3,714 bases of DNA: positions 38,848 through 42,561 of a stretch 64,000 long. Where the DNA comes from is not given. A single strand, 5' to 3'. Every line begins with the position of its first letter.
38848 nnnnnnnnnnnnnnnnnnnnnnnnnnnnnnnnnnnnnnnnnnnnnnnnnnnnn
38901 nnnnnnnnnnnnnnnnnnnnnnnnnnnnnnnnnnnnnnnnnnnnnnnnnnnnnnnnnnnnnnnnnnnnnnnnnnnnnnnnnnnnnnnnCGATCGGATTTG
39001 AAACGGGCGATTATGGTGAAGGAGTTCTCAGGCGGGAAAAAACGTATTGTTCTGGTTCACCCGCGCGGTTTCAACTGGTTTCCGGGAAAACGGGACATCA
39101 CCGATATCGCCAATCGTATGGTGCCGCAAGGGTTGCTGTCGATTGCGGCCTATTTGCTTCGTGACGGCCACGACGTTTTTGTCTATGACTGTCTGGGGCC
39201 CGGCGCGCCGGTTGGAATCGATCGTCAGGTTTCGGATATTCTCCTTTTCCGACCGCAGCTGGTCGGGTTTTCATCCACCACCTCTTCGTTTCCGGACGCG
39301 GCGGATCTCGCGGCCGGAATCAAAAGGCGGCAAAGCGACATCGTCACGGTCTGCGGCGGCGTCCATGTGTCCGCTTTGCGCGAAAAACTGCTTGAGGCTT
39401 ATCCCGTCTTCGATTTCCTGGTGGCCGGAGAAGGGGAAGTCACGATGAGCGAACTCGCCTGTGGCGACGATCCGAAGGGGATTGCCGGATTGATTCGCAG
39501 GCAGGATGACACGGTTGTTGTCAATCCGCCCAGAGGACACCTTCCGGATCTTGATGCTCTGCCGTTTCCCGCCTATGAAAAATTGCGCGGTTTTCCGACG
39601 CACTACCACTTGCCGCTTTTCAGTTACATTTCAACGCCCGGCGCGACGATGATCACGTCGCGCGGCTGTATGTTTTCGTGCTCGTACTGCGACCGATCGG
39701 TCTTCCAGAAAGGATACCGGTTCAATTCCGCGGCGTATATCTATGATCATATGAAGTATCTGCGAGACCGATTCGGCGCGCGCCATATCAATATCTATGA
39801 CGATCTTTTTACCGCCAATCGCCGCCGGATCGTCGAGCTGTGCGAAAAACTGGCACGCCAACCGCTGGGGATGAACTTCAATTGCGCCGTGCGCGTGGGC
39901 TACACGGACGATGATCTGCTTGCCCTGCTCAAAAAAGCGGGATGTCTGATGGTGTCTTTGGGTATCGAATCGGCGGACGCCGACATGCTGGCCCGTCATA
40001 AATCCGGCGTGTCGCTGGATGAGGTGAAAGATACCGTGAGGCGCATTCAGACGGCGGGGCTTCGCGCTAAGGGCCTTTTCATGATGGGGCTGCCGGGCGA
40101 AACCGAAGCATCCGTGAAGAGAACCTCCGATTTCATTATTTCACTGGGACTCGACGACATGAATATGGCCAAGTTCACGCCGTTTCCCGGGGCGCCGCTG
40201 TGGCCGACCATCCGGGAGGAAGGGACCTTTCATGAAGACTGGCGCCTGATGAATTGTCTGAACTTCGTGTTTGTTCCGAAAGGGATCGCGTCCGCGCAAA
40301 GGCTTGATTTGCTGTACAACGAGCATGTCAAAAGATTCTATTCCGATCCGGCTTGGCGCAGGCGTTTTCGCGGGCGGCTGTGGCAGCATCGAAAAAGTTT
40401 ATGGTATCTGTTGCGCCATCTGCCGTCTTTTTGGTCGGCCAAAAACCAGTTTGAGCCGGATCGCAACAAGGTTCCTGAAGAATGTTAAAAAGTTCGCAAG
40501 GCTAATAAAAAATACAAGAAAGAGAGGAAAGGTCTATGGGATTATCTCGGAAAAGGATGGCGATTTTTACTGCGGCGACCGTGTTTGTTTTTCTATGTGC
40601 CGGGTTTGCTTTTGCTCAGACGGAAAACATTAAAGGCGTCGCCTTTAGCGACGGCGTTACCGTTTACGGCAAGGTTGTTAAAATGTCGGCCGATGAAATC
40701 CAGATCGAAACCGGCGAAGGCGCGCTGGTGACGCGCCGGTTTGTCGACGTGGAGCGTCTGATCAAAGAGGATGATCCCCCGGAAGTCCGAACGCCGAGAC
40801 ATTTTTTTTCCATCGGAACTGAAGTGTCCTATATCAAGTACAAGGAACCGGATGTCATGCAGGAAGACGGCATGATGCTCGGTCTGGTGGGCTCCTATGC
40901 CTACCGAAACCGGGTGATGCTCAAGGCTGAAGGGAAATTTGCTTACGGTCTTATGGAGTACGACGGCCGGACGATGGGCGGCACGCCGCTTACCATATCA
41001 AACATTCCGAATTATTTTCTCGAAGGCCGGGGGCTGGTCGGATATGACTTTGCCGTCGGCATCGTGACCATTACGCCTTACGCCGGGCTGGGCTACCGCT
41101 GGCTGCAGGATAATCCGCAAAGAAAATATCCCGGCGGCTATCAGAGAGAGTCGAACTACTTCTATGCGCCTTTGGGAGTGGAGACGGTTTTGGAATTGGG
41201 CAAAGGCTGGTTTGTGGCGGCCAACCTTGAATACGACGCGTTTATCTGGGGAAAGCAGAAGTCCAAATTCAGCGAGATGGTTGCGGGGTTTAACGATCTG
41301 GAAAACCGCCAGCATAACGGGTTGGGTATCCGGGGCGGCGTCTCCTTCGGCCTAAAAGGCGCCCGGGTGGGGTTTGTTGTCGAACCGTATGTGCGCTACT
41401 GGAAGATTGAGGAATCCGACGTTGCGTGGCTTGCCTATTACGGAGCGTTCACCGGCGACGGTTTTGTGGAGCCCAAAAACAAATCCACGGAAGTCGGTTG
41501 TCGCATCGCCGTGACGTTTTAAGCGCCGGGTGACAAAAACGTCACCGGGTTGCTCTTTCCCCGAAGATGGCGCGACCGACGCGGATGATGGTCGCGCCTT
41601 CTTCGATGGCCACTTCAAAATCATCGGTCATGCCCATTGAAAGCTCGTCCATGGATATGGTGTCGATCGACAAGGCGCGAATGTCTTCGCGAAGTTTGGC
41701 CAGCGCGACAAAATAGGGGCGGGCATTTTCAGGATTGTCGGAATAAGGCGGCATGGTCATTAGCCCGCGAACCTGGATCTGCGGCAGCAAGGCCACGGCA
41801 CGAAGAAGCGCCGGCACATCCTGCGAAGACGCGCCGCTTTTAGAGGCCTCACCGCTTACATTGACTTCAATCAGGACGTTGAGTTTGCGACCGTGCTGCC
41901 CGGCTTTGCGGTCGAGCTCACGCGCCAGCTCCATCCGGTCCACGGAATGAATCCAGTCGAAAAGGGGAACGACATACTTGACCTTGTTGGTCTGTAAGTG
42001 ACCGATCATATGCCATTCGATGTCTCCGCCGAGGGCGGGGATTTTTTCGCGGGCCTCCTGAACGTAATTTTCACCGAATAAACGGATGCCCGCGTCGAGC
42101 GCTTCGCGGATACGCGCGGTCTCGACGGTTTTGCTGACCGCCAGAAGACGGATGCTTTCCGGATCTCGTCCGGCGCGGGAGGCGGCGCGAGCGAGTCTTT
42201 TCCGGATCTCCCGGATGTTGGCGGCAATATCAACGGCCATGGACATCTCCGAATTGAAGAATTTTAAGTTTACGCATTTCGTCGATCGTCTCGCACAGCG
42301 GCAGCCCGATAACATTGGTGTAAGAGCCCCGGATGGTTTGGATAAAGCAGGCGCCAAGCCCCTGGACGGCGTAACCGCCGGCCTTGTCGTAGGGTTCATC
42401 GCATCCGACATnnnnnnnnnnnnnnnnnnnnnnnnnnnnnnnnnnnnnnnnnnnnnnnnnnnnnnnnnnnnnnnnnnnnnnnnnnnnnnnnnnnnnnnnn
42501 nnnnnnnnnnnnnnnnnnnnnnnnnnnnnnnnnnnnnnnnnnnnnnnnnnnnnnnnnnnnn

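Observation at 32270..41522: Orphan ACP/KS/KS-like + B12-radical-SAM + BtrH-like + ABC-2 exporter + LpxL-like acyltransferase operon: candidate system for making and exporting a modified lipid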

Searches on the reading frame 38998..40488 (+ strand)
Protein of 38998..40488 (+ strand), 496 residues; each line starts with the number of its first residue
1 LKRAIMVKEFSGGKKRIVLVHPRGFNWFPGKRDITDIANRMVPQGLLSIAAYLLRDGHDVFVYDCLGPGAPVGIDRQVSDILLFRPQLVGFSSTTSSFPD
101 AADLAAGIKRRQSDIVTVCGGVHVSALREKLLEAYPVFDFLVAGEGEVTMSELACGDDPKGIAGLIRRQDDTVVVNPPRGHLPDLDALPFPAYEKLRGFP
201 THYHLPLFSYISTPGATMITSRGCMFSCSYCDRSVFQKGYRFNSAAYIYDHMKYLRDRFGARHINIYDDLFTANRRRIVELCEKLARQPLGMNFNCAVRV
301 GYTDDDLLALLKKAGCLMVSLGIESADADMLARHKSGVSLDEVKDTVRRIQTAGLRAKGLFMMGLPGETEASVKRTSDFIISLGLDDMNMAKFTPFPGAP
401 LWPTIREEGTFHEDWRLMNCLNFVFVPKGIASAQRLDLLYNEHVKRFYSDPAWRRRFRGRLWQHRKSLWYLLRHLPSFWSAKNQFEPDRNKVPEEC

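Call 4: search_protein_families(library=pfam, max_evalue=0.01, proteins=[window:38998-40488:+])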
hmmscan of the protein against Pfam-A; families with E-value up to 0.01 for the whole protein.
window:38998-40488:+ (496 aa): 3 families
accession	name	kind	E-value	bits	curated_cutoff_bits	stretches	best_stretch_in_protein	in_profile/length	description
PF04055.27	Radical_SAM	-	1.8e-24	87.2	29.5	1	218-380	1-166/166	Radical SAM superfamily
PF02310.24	B12-binding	-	3.5e-19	69.3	32.1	1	36-153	7-120/121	B12 binding domain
PF13439.12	Glyco_transf_4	-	0.0045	17.5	28.5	0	46-118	8-78/170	Glycosyltransferase Family 4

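Call 5: search_protein_families(library=ncbifam, max_evalue=0.001, proteins=[window:38998-40488:+])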
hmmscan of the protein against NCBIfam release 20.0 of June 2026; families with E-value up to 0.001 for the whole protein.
window:38998-40488:+ (496 aa): 24 families
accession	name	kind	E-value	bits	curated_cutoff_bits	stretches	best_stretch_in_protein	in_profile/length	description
TIGR03471.1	HpnJ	equivalog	4.6e-48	164.3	577.6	1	91-416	74-398/472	hopanoid biosynthesis associated radical SAM protein HpnJ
NF050148.1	rSAM_ApyD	equivalog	6.4e-47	160.3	750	1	44-380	26-363/645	RiPP biosynthesis radical SAM protein ApyD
TIGR02026.1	BchE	equivalog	1.3e-42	146.3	481.35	1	34-466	13-447/497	magnesium-protoporphyrin IX monomethyl ester anaerobic oxidative cyclase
NF038361.1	rSAM_Sden_1168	equivalog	1.6e-41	142.5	575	1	40-411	81-479/560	Sden_1168 family B12-binding radical SAM P-methyltransferase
TIGR04479.1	bcpD_PhpK_rSAM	subfamily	7.3e-30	103.8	600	1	216-381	242-407/504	PhpK family radical SAM P-methyltransferase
TIGR04072.2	rSAM_ladder_B12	equivalog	1.4e-28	99.7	360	2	217-384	182-350/443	lipid biosynthesis B12-binding/radical SAM protein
TIGR04385.1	B12_rSAM_cofa1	equivalog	2e-28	99.8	450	1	39-381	16-362/438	B12 lower ligand biosynthesis radical SAM protein BzaD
TIGR03975.1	rSAM_ocin_1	subfamily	3.2e-28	98.6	281.85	1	74-376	117-423/606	RiPP maturation radical SAM C-methyltransferase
NF033070.1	rSAM_AprD4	equivalog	4e-28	98.5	500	1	182-415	167-400/456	AprD4 family radical SAM diol-dehydratase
TIGR04013.1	B12_SAM_MJ_1487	hypoth_equivalog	3.9e-24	85.2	251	1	86-403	43-355/382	TIGR04013 family B12-binding domain/radical SAM domain-containing protein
TIGR04014.1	B12_SAM_MJ_0865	equivalog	1.2e-23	83.7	360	1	109-404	62-357/434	methyl-coenzyme M reductase glutamine C-methyltransferase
TIGR04367.1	HpnR_B12_rSAM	equivalog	1.6e-23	83.1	650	1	33-424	12-391/490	hopanoid C-3 methylase HpnR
TIGR04295.1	B12_rSAM_oligo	hypoth_equivalog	7.4e-22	77.6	400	1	112-401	99-380/422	TIGR04295 family B12-binding domain-containing radical SAM protein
TIGR04190.1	B12_SAM_Ta0216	equivalog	1.3e-18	66.9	500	1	103-384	98-395/554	TIGR04190 family B12-binding domain/radical SAM domain protein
NF033712.0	B12_rSAM_KedN5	subfamily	2.7e-15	55.6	700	1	86-231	63-211/624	KedN5 family methylcobalamin-dependent radical SAM C-methyltransferase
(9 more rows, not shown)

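Call 14: find_homologous_proteins(query=window:38998-40488:+, max_evalue=1e-20)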
Query window:38998-40488:+ (496 aa): 3212 proteins with E <= 1e-20 among 8000 candidates; the best 120 are listed.
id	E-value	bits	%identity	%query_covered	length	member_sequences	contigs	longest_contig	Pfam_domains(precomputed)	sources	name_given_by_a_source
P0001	0.0e+0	1017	88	97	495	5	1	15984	PF04055.28,PF02310.25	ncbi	-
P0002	3.8e-282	955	85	96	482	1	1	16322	PF04055.28,PF02310.25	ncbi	-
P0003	1.2e-280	950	84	96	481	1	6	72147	PF04055.28,PF02310.25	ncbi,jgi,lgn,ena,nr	ncbi:MAG TPA: radical SAM protein [Smithellaceae bacterium]|nr:radical SAM protein [Smithellaceae ba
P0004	2.1e-279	945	84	96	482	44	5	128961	PF04055.28,PF02310.25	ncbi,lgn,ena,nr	ncbi:MAG: cobalamin-dependent protein [Syntrophaceae bacterium]|nr:cobalamin-dependent protein [Synt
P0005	4.2e-278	941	82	97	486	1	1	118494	PF04055.28,PF02310.25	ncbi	ncbi:MAG: B12-binding domain-containing radical SAM protein [Deltaproteobacteria bacterium]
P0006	6.8e-278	940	83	96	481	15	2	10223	PF04055.28,PF02310.25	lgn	-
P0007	1.7e-277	939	83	96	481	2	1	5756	PF04055.28,PF02310.25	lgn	-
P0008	8.2e-277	937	82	96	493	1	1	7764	PF04055.28,PF02310.25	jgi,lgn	-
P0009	1.4e-276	936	82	97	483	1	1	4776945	PF04055.28,PF02310.25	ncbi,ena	-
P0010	2.4e-276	935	81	98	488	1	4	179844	PF04055.28,PF02310.25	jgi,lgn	jgi:radical SAM superfamily enzyme YgiQ (UPF0313 family)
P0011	2.6e-276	935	82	96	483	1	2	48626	PF04055.28,PF02310.25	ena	-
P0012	5.2e-276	934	82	97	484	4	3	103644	PF04055.28,PF02310.25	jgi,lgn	jgi:radical SAM superfamily enzyme YgiQ (UPF0313 family)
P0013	8.0e-276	934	82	97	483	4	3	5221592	PF04055.28,PF02310.25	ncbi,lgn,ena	-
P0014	8.7e-276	934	81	98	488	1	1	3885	PF04055.28,PF02310.25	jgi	jgi:radical SAM superfamily enzyme YgiQ (UPF0313 family)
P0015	1.1e-275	933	82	97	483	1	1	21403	PF04055.28,PF02310.25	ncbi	ncbi:MAG: radical SAM protein [Smithellaceae bacterium]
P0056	4.4e-268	908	79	97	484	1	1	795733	PF04055.28,PF02310.25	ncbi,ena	-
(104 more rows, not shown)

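Call 15: find_encoding_contigs(protein=P0009, flank=10000, max_places=2)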
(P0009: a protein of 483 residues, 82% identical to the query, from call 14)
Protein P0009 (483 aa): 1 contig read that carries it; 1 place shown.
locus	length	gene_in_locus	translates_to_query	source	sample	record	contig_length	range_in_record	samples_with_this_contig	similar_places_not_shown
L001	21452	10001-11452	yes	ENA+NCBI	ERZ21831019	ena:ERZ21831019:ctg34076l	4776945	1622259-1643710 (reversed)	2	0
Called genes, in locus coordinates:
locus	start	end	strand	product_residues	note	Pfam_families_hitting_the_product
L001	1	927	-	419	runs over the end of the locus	-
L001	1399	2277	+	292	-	PF03279:Lip_A_acyltrans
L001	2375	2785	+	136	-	-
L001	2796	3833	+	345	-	PF14399:BtrH_N, PF16169:DUF4872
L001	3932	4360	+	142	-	-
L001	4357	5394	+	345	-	PF14399:BtrH_N, PF16169:DUF4872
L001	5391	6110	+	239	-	PF00005:ABC_tran, PF13304:AAA_21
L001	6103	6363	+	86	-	-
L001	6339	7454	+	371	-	PF12679:ABC2_membrane_2, PF12698:ABC2_membrane_3, PF01061:ABC2_membrane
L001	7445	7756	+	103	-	-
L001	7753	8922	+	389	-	PF00109:ketoacyl-synt, PF02801:Ketoacyl-synt_C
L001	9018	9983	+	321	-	-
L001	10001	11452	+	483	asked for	PF02310:B12-binding, PF04055:Radical_SAM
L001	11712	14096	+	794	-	PF00989:PAS, PF08448:PAS_4, PF13426:PAS_9, PF14598:PAS_11, PF08447:PAS_3, PF00989:PAS, PF00989:PAS, PF13188:PAS_8, +7 more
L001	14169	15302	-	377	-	-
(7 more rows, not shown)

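Call 45: find_encoding_contigs(protein=P0056, flank=10000, max_places=2)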
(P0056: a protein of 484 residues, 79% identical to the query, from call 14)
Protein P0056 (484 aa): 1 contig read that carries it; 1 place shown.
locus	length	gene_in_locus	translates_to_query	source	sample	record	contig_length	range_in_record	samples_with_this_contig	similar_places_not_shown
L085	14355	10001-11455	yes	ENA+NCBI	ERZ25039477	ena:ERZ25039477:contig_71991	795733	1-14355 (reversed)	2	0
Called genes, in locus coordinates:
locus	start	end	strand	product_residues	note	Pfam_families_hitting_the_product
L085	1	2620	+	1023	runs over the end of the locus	PF03176:MMPL, PF00891:Methyltransf_2 (weak), PF08241:Methyltransf_11, PF13489:Methyltransf_23, PF13649:Methyltransf_25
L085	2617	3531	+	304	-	PF03279:Lip_A_acyltrans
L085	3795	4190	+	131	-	-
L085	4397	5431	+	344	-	PF14399:BtrH_N, PF16169:DUF4872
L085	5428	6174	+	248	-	PF00005:ABC_tran, PF13304:AAA_21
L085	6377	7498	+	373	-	PF12679:ABC2_membrane_2, PF12698:ABC2_membrane_3, PF01061:ABC2_membrane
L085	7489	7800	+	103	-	-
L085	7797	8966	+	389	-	PF00109:ketoacyl-synt, PF02801:Ketoacyl-synt_C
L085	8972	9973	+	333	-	-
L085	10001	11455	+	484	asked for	PF02310:B12-binding, PF04055:Radical_SAM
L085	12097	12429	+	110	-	PF07238:PilZ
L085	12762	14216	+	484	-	PF03435:Sacchrp_dh_NADP, PF16653:Sacchrp_dh_C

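Call 48: search_solved_structures(query=window:39013-40488:+, max_evalue=0.001)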
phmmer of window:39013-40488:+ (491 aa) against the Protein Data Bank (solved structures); distinct sequences matched with E-value up to 0.001: 4.
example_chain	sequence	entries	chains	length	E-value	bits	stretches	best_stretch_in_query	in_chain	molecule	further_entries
6fd2_B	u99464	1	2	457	2e-27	99.2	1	172-420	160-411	Putative apramycin biosynthetic oxidoreductase 4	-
7kdx_A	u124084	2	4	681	1.4e-14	56.9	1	46-397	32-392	Methyltransferase TokK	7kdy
9ccb_A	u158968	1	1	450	1.7e-08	36.8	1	213-400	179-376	Radical SAM core domain-containing protein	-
6wte_A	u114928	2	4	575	1.9e-07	33.4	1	105-381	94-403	B12-binding domain-containing protein | Tryptophan-C2-methyltransferase containing B12-binding domain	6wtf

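Call 97: predict_structure(alignment_id=A3)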
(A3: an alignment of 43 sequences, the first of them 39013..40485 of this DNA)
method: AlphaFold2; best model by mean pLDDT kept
length: 491 residues; sequences in the alignment: 43
mean_pLDDT: 79.6   pTM: 0.83
mean pLDDT of the five models: 79.6, 79.3, 75.9, 74.7, 71.3
residues with pLDDT >= 90: 181; 70-90: 190; 50-70: 78; < 50: 42
segments of 3 or more residues with pLDDT < 50: 201-211, 218-233, 479-491
pLDDT, mean of each block of 10 residues (from residue 1): 68 88 61 71 93 95 85 96 88 87 97 82 83 89 93 93 91 82 91 76 42 46 36 62 92 85 74 94 91 86 95 83 74 83 93 85 91 89 78 71 84 74 92 88 85 66 64 56 38 32
secondary structure, 60 per line:
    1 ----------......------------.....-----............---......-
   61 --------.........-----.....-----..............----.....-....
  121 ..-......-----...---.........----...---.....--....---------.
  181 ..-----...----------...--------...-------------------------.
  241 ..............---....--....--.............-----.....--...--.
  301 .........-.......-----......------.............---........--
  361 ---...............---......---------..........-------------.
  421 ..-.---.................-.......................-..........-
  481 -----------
elements in order: E11-16 H29-33 H39-50 E54-59 H69-77 E83-87 H93-106 E111-115 H117-122 H124-129 E135-137 H141-149 E160-164 E167-170 E212-214 H240-254 E258-261 H264-267 H270-282 E288-292 H300-309 E311-317 H323-328 H335-347 E351-358 H365-378 E382-387 H397-403 E404-406 E420-422 H428-444 H446-468 H470-479

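Call 99: fold_search(model_id=the predicted structure, library=pdb)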
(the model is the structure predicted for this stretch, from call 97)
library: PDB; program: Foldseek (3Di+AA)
matches with E <= 10: 1858; with E <= 0.001: 122
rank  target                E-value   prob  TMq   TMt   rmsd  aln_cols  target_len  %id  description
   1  6fd2_A                9.3e-23  1.00  0.69  0.74   7.1       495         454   23  Radical SAM 1,2-diol dehydratase AprD4 in complex with its substrate paromamine (released 2018-01-17)
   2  6fd2_B                1.5e-22  1.00  0.67  0.72   7.1       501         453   22  Radical SAM 1,2-diol dehydratase AprD4 in complex with its substrate paromamine (released 2018-01-17)
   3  6wte_A                6.7e-22  1.00  0.65  0.57   7.5       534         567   18  Structure of radical S-adenosylmethionine methyltransferase, TsrM, from Kitasatospora setae with cobalamin and [4Fe-4S (released 2020-12-23)
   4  6wte_B                5.4e-21  1.00  0.61  0.57   6.5       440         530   20  Structure of radical S-adenosylmethionine methyltransferase, TsrM, from Kitasatospora setae with cobalamin and [4Fe-4S (released 2020-12-23)
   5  6wtf_A                1.6e-20  1.00  0.59  0.54   6.5       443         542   20  Structure of radical S-adenosylmethionine methyltransferase, TsrM, from Kitasatospora setae with tryptophan substrate  (released 2020-12-23)
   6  6wtf_B                3.3e-20  1.00  0.60  0.55   6.4       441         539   20  Structure of radical S-adenosylmethionine methyltransferase, TsrM, from Kitasatospora setae with tryptophan substrate  (released 2020-12-23)
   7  9ccb                  4.5e-19  1.00  0.58  0.67   7.8       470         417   20  X-ray crystal structure of methyl-coenzyme M reductase glutamine methylase (MgmA) from Methanothermobacter marburgensis  (released 2025-01-01)
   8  7kdy_B                1.5e-17  1.00  0.60  0.46   6.8       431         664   20  Crystal structure of Streptomyces tokunonesis TokK with hydroxycobalamin, 5'-deoxyadenosine, methionine, and (2R)-pant (released 2022-01-12)
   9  7kdy_A                1.6e-17  1.00  0.63  0.48   7.0       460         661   18  Crystal structure of Streptomyces tokunonesis TokK with hydroxycobalamin, 5'-deoxyadenosine, methionine, and (2R)-pant (released 2022-01-12)
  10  5ul3                  2.0e-17  1.00  0.58  0.41   5.0       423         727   18  Structure of Cobalamin-dependent S-adenosylmethionine radical enzyme OxsB with aqua-cobalamin bound (released 2017-04-19)
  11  5ul4                  2.0e-17  1.00  0.59  0.41   7.7       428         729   18  Structure of Cobalamin-dependent S-adenosylmethionine radical enzyme OxsB with aqua-cobalamin and S-adenosylmethionine b (released 2017-04-19)
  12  5ul2                  2.6e-17  1.00  0.57  0.40  14.2       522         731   16  Structure of Apo, SeMet-labeled Cobalamin-dependent S-adenosylmethionine radical enzyme OxsB (released 2017-04-19)
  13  7kdx_B                6.9e-17  1.00  0.63  0.48   6.7       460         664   20  Crystal structure of Streptomyces tokunonesis TokK with hydroxycobalamin, 5'-deoxyadenosine, and methionine (released 2022-01-12)
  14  7kdx_A                7.7e-17  1.00  0.62  0.47   6.8       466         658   20  Crystal structure of Streptomyces tokunonesis TokK with hydroxycobalamin, 5'-deoxyadenosine, and methionine (released 2022-01-12)
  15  9n1d                  4.4e-16  1.00  0.62  0.50   6.7       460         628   16  Crystal structure of CysS from Corallococcus sp. CA054B with 5'-deoxyadenosine and methionine bound (released 2026-01-28)
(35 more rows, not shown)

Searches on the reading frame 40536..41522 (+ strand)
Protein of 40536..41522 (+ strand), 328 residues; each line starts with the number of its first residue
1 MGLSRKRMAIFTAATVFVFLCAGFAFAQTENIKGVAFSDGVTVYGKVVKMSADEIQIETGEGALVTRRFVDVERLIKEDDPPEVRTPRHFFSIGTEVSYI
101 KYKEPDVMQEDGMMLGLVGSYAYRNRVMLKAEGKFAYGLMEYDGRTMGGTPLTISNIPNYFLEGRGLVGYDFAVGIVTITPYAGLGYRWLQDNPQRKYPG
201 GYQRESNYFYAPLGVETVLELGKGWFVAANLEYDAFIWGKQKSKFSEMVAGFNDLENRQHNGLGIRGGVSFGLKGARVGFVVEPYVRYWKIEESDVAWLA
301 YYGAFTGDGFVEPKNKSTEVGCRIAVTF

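Call 4: search_protein_families(library=pfam, max_evalue=0.01, proteins=[window:40536-41522:+])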
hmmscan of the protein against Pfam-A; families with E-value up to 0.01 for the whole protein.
window:40536-41522:+ (328 aa): 1 family
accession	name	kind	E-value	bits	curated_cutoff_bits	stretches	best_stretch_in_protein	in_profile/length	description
PF03797.25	Autotransporter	-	3.6e-06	27.4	26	1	110-257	64-218/255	Autotransporter beta-domain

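Call 5: search_protein_families(library=ncbifam, max_evalue=0.001, proteins=[window:40536-41522:+])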
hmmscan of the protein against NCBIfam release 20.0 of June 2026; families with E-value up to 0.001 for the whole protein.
window:40536-41522:+ (328 aa): 0 families

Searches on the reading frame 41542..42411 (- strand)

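Call 13: search_protein_families(library=pfam, max_evalue=0.001, proteins=[window:41542-42411:-])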
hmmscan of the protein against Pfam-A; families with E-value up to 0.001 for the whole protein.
window:41542-42411:- (289 aa): 1 family
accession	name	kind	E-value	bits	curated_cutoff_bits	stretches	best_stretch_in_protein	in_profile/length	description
PF01168.26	Ala_racemase_N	-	1.5e-23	84.1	24.1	1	67-286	4-219/220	Alanine racemase, N-terminal domain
